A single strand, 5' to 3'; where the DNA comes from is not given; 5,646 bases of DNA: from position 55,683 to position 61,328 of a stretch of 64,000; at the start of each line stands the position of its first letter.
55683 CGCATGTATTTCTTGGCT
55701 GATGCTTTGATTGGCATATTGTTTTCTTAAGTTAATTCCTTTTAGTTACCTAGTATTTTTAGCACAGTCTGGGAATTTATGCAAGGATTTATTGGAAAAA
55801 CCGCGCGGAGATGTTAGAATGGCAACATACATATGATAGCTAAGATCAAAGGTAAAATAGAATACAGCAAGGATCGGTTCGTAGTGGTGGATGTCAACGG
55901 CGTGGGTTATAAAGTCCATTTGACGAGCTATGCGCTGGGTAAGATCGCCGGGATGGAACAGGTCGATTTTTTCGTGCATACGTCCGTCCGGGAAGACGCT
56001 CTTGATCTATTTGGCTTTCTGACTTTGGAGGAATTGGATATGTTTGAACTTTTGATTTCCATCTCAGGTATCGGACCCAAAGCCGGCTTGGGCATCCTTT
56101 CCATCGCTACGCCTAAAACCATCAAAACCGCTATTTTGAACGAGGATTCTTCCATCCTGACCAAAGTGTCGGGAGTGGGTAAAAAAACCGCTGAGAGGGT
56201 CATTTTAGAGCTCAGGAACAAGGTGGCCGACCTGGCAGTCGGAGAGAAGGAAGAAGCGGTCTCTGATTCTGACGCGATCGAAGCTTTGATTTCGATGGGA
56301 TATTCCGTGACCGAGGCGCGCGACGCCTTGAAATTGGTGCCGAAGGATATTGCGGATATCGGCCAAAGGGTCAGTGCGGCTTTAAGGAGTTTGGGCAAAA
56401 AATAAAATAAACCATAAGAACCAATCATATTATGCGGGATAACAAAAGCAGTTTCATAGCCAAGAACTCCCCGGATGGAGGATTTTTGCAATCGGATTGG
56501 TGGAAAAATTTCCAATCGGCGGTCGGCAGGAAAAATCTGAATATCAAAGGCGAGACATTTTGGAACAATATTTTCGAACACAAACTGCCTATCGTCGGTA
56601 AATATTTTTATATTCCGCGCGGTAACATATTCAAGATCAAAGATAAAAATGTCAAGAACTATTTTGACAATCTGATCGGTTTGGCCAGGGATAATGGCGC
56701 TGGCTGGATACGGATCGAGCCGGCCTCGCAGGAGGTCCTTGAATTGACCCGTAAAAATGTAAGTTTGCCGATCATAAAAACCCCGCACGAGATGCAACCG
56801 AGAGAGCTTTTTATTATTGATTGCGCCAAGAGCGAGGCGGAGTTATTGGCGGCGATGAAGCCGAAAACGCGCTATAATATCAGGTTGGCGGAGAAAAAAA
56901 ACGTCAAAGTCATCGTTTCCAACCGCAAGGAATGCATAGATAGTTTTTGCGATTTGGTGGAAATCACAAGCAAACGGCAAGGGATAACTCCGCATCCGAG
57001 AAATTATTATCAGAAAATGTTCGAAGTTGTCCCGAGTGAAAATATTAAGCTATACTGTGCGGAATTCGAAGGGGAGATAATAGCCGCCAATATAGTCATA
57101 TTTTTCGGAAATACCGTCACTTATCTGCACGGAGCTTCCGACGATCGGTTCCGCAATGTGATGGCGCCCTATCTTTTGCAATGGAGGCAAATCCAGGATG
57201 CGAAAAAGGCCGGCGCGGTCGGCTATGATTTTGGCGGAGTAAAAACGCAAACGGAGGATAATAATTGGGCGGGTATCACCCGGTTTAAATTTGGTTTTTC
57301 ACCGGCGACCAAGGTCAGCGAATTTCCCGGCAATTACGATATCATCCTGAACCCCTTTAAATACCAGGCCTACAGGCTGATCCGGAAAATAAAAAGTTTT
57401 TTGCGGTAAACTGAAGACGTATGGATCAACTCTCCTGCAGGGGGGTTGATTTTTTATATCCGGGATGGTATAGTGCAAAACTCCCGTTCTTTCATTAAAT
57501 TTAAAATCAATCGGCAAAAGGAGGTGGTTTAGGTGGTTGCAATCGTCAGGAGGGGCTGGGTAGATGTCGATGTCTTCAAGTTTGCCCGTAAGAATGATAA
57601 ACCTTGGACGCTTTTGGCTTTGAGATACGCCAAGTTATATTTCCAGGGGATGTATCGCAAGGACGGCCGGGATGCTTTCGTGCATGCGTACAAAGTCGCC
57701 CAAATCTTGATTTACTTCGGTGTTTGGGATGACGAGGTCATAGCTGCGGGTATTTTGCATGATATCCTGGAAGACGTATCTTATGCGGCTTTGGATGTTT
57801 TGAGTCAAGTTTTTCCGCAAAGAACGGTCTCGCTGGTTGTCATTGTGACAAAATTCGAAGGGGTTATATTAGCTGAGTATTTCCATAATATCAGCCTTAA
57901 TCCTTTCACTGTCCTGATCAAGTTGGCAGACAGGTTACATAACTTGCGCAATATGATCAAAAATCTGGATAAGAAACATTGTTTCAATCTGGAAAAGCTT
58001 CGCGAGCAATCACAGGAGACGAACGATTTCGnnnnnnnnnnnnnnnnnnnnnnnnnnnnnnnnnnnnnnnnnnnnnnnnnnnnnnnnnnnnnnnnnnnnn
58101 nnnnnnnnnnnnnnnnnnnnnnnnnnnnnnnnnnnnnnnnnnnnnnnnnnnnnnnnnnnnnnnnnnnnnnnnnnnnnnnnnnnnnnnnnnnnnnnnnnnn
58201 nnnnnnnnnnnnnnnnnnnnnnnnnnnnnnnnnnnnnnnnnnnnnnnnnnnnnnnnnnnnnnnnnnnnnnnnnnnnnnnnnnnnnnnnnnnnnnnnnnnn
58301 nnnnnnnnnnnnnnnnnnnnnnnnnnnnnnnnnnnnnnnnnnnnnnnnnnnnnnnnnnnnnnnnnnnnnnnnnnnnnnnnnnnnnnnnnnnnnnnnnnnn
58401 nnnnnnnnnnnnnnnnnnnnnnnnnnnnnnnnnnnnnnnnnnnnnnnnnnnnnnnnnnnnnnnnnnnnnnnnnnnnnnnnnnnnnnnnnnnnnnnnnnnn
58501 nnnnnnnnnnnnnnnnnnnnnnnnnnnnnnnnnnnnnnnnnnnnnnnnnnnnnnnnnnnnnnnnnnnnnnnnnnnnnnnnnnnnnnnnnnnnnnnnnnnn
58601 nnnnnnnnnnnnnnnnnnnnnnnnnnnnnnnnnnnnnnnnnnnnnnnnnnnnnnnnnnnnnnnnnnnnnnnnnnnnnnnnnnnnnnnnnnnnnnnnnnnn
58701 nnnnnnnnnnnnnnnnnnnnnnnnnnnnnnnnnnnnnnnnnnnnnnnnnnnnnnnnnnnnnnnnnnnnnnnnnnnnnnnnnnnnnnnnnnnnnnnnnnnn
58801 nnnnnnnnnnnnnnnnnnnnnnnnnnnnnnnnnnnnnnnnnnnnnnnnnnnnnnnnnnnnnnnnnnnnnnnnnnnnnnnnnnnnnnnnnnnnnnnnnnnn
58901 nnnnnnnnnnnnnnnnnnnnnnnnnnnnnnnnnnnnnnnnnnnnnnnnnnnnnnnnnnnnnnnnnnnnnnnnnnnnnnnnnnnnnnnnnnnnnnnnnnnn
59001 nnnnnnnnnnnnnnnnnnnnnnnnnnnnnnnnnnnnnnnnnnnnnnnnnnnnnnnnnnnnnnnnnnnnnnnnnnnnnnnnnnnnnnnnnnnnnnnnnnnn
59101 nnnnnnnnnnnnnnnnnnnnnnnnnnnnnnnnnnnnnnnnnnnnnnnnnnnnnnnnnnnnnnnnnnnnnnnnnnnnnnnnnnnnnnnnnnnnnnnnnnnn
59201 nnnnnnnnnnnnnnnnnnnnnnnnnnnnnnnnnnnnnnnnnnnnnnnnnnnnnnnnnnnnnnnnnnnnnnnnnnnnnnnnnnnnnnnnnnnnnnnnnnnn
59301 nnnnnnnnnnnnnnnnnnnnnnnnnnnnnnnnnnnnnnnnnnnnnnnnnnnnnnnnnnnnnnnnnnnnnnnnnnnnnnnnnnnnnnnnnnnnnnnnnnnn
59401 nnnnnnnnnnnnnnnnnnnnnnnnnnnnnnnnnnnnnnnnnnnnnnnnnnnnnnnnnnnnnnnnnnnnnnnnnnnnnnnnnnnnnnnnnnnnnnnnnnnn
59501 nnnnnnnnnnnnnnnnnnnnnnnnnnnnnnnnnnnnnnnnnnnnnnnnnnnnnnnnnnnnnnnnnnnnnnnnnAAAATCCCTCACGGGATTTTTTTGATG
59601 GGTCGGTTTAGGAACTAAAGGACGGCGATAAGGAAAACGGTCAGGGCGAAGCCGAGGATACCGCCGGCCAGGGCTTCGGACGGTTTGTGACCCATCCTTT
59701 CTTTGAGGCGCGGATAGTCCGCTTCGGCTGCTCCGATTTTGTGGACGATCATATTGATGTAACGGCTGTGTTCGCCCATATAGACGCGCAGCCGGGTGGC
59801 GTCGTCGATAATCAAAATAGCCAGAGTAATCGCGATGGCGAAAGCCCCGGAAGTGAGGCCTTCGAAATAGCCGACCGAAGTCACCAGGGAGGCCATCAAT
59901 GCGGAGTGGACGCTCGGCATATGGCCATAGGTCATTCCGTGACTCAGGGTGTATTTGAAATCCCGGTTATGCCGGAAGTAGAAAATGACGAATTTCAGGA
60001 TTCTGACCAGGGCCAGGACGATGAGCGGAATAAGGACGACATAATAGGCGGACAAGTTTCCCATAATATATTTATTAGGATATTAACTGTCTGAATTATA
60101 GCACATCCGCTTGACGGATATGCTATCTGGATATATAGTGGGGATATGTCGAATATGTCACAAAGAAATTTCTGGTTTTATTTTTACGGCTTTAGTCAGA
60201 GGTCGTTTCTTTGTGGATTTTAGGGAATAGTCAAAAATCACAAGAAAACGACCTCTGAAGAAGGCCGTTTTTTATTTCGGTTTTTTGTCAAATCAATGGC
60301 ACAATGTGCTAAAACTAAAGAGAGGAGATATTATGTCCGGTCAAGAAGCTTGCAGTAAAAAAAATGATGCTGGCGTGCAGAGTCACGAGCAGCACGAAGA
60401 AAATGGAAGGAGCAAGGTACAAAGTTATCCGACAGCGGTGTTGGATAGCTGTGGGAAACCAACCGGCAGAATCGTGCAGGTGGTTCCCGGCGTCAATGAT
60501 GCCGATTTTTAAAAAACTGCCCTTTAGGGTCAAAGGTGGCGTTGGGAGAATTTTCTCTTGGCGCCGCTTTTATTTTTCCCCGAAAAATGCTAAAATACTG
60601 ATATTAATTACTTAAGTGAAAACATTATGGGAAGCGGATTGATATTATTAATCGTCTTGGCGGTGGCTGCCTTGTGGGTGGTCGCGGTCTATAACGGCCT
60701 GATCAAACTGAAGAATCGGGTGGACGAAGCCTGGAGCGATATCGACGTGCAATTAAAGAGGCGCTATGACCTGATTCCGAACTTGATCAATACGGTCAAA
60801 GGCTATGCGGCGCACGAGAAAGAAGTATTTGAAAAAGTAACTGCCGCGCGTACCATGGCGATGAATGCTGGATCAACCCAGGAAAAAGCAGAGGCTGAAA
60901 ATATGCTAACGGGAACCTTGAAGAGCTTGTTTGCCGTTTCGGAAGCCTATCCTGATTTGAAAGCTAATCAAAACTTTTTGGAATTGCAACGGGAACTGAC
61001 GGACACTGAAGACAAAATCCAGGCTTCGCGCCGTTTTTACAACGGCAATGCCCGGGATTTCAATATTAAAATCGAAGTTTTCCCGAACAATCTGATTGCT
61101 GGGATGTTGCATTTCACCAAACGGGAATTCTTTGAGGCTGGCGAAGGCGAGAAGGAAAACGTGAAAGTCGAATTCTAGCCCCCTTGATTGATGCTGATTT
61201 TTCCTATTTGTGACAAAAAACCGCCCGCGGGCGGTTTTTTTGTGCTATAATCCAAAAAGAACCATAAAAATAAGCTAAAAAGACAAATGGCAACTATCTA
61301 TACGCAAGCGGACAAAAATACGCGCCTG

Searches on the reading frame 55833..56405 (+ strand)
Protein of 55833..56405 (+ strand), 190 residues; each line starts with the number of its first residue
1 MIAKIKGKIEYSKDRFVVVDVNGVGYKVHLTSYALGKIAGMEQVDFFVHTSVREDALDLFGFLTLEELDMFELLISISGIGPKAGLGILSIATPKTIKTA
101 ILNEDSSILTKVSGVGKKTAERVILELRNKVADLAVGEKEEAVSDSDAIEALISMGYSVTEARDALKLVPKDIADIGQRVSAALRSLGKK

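Call 24: search_protein_families(library=pfam, proteins=[window:55833-56405:+], max_evalue=0.0001)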
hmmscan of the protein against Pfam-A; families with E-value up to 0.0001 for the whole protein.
window:55833-56405:+ (190 aa): 4 families
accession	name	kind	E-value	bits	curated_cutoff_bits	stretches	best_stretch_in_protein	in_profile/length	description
PF01330.27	RuvA_N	-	2.2e-18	66.6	23.6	1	1-61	1-61/61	RuvA N terminal domain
PF14520.12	HHH_5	-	7e-16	58.9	27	1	71-128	1-56/57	Helix-hairpin-helix domain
PF00633.29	HHH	-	2.8e-05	24.2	24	0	109-124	13-28/30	Helix-hairpin-helix motif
PF07499.19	RuvA_C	-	3e-05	24.8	24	0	147-187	5-46/47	RuvA, C-terminal domain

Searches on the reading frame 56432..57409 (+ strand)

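Call 24: search_protein_families(library=pfam, proteins=[window:56432-57409:+], max_evalue=0.0001)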
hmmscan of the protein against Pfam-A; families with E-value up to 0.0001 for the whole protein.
window:56432-57409:+ (325 aa): 2 families
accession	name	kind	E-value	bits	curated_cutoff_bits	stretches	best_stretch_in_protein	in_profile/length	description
PF02388.22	FemAB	-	5.1e-46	157.7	24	2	216-319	307-406/406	FemAB family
PF13480.13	Acetyltransf_6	-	8e-16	58.9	22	1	145-269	2-136/143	Acetyltransferase (GNAT) domain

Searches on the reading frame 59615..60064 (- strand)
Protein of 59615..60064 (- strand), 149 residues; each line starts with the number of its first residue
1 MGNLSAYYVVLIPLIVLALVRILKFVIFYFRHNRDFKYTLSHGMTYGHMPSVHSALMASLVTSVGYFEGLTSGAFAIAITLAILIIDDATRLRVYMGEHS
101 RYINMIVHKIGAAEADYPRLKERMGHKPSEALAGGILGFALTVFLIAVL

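Call 24: search_protein_families(library=pfam, proteins=[window:59615-60064:-], max_evalue=0.0001)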
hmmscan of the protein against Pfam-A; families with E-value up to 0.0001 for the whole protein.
window:59615-60064:- (149 aa): 1 family
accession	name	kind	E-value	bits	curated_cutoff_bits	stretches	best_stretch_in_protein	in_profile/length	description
PF02681.20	DUF212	-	5e-27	95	26.5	1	9-140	5-125/126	Divergent PAP2 family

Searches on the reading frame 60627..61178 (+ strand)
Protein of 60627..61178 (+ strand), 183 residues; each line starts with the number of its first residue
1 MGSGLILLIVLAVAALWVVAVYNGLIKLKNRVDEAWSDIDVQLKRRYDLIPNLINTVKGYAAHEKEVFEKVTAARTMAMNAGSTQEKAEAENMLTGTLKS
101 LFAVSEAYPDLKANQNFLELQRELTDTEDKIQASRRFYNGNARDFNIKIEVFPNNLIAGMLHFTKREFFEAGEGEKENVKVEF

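Call 65: search_protein_families(library=pfam, proteins=[window:60627-61178:+], max_evalue=0.001)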
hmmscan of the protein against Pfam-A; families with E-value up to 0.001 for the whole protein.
window:60627-61178:+ (183 aa): 1 family
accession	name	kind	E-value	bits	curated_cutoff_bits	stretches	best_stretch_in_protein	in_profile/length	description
PF04011.17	LemA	-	7.1e-64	214.6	26.2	1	35-183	1-149/149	LemA family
